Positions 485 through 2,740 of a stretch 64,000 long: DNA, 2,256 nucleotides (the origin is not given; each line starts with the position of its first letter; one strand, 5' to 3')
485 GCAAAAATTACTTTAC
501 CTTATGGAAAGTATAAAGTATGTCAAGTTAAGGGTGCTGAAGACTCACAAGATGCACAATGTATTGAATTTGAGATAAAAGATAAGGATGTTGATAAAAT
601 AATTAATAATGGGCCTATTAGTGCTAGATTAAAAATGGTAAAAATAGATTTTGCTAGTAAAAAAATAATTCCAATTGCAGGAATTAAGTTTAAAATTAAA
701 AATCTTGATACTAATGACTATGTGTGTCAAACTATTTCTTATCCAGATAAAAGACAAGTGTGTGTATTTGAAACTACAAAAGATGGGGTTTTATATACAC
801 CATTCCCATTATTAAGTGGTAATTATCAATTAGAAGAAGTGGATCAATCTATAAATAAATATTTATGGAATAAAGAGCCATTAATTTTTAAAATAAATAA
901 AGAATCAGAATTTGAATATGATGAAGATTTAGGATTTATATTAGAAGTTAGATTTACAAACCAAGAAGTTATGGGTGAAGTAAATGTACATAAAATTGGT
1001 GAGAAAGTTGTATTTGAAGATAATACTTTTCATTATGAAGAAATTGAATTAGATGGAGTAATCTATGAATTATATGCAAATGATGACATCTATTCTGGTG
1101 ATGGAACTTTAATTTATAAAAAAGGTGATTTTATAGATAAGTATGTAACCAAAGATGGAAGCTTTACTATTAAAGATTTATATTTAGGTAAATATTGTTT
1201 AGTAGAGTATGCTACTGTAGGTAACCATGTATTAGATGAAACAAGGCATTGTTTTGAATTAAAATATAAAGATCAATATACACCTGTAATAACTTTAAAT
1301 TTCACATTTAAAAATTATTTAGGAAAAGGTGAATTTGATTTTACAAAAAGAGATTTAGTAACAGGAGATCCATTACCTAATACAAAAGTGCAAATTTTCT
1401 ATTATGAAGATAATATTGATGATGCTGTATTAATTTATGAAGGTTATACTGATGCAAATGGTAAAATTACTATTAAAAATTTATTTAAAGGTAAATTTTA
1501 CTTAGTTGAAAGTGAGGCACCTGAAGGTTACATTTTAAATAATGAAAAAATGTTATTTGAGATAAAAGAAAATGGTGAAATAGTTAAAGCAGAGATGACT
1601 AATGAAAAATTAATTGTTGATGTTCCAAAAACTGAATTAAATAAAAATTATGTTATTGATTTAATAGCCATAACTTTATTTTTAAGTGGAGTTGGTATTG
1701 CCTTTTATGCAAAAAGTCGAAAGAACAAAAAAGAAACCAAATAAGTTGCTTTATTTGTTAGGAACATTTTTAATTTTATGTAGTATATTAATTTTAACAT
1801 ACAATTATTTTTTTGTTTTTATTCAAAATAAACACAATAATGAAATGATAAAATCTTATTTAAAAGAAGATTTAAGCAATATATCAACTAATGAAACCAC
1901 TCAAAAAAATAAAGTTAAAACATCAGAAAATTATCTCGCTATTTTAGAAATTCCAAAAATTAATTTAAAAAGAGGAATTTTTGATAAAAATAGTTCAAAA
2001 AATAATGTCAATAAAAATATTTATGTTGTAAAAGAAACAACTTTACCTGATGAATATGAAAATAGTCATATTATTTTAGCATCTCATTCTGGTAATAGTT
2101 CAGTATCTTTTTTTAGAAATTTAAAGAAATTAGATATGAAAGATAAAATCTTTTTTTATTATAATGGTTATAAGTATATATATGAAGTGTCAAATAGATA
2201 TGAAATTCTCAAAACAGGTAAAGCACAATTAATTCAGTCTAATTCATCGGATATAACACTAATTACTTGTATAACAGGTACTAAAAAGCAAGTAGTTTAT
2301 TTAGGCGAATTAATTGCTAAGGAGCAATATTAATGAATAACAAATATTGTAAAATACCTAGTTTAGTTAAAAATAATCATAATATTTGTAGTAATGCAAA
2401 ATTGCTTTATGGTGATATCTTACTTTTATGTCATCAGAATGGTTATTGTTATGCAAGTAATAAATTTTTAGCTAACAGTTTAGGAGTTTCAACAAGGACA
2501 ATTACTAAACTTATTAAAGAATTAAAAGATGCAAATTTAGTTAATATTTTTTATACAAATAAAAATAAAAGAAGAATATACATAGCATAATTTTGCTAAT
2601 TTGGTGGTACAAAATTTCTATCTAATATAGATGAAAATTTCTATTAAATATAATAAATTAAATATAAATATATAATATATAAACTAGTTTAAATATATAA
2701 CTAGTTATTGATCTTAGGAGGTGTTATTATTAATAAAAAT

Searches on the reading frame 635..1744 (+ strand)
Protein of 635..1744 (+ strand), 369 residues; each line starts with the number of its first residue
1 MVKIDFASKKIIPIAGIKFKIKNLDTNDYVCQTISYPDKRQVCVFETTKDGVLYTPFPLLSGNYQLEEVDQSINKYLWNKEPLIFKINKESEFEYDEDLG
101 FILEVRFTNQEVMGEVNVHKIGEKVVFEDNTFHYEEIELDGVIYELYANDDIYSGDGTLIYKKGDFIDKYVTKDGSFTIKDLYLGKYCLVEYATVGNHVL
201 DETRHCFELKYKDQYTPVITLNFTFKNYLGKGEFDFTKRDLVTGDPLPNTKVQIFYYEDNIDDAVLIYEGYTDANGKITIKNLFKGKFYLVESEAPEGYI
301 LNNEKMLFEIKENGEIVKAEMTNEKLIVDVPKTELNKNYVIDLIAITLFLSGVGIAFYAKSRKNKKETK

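Call 10: find_encoding_contigs(protein=window:635-1744:+, flank=10000, max_places=6)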
Protein window:635-1744:+ (369 aa): no gene with exactly this product is on record in the collection.

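Call 62: search_protein_families(library=pfam, proteins=[window:635-1744:+], max_evalue=0.001)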
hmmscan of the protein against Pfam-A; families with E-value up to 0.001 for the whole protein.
window:635-1744:+ (369 aa): 1 family
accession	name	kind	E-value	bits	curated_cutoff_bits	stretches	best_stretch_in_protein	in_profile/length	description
PF17802.7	SpaA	-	1.9e-30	105.3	23.1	3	233-325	2-91/91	Prealbumin-like fold domain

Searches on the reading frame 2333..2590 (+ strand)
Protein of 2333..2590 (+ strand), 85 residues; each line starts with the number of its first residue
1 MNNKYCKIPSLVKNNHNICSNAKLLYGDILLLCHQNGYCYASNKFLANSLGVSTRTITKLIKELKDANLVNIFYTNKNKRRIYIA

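Call 12: find_encoding_contigs(protein=window:2333-2590:+, flank=10000, max_places=10)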
Protein window:2333-2590:+ (85 aa): 14 contigs read that carry it; 8 places shown.
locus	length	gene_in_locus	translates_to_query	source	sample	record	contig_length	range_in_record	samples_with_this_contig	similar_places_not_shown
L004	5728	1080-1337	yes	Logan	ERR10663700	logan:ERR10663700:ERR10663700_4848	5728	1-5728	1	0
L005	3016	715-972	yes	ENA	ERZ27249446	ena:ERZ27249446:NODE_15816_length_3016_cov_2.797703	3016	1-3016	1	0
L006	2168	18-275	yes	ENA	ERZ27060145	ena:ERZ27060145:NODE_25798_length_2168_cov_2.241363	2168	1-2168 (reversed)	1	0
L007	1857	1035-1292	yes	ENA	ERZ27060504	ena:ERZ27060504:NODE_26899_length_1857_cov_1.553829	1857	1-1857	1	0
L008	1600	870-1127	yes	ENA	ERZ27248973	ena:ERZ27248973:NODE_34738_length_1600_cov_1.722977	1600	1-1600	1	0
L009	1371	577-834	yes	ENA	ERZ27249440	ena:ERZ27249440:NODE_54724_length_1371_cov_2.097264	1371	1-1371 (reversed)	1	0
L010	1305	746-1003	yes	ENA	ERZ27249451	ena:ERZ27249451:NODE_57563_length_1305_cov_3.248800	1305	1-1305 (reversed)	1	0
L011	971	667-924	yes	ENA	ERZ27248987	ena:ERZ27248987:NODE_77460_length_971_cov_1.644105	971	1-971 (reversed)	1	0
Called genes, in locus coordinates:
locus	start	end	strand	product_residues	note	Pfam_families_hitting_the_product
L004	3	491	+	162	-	?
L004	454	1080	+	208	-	PF04203:Sortase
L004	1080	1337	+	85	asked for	PF13730:HTH_36, PF01047:MarR (weak)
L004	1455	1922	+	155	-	PF00436:SSB (weak)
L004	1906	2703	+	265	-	PF12957:DUF3846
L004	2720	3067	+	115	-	PF00436:SSB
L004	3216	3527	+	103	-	PF18895:T4SS_pilin (weak)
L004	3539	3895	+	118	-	-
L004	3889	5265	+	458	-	PF26635:DUF8208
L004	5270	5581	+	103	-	-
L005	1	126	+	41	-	?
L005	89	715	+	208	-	PF04203:Sortase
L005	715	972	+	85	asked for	PF13730:HTH_36, PF01047:MarR (weak)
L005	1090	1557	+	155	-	PF00436:SSB (weak)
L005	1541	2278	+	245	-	PF12957:DUF3846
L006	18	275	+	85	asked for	PF13730:HTH_36, PF01047:MarR (weak)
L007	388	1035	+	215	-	PF04203:Sortase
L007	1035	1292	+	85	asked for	PF13730:HTH_36, PF01047:MarR (weak)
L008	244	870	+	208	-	PF04203:Sortase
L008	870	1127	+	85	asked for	PF13730:HTH_36, PF01047:MarR (weak)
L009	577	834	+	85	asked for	PF13730:HTH_36, PF01047:MarR (weak)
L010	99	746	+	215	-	PF04203:Sortase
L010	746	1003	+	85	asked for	PF13730:HTH_36, PF01047:MarR (weak)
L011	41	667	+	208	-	PF04203:Sortase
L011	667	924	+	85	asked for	PF13730:HTH_36, PF01047:MarR (weak)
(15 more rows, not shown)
